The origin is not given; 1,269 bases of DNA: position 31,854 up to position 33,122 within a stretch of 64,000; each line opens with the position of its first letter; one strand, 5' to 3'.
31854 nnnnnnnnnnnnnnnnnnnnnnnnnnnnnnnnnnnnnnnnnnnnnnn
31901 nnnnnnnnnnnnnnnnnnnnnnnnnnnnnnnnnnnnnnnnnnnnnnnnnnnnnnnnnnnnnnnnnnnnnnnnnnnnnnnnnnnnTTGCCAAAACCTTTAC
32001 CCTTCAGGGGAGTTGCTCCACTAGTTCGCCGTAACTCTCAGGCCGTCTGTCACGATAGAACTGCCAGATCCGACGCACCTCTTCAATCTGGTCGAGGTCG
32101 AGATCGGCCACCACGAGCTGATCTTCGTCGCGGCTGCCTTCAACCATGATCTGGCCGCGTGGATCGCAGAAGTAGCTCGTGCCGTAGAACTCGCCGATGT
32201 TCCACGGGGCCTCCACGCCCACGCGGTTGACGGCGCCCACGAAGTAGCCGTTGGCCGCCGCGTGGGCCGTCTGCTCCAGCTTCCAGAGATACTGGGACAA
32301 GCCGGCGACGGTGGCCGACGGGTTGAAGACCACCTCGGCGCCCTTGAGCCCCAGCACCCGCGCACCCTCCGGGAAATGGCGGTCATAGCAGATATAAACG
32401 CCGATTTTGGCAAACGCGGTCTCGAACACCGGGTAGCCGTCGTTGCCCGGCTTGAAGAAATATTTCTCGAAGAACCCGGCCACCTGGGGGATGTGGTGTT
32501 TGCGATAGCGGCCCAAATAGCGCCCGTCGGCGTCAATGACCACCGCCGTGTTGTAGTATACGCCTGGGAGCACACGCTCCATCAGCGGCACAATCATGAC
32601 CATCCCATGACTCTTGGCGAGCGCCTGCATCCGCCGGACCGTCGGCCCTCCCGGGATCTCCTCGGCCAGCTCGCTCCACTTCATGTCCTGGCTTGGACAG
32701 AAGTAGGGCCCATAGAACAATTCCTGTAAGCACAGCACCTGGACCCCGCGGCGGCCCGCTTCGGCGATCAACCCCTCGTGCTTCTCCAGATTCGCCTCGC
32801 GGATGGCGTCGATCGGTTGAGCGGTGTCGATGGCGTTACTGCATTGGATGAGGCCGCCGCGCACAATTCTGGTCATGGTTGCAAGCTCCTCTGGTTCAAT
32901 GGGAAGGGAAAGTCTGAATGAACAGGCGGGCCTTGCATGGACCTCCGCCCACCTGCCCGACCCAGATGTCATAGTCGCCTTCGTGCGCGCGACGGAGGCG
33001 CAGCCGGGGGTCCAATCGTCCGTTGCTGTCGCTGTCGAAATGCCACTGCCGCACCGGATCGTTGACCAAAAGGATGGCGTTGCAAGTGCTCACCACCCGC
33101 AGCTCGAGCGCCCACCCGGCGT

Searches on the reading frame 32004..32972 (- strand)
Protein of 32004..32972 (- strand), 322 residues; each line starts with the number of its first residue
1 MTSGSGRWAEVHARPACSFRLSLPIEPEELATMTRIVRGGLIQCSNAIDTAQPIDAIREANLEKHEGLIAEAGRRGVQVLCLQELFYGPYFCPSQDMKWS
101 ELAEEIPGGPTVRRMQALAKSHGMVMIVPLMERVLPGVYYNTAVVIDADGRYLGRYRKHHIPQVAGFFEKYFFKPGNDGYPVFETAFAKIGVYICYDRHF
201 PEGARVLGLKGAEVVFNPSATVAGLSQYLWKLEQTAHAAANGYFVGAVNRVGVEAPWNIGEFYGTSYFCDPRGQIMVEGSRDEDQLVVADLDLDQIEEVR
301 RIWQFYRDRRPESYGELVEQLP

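Call 59: search_protein_families(library=pfam, proteins=[window:32004-32972:-], max_evalue=0.001)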
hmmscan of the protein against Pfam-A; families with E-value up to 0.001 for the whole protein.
window:32004-32972:- (322 aa): 1 family
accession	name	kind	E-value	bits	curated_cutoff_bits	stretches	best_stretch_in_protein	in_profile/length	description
PF00795.27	CN_hydrolase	-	1.3e-64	218.5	23.2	1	58-301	14-256/256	Carbon-nitrogen hydrolase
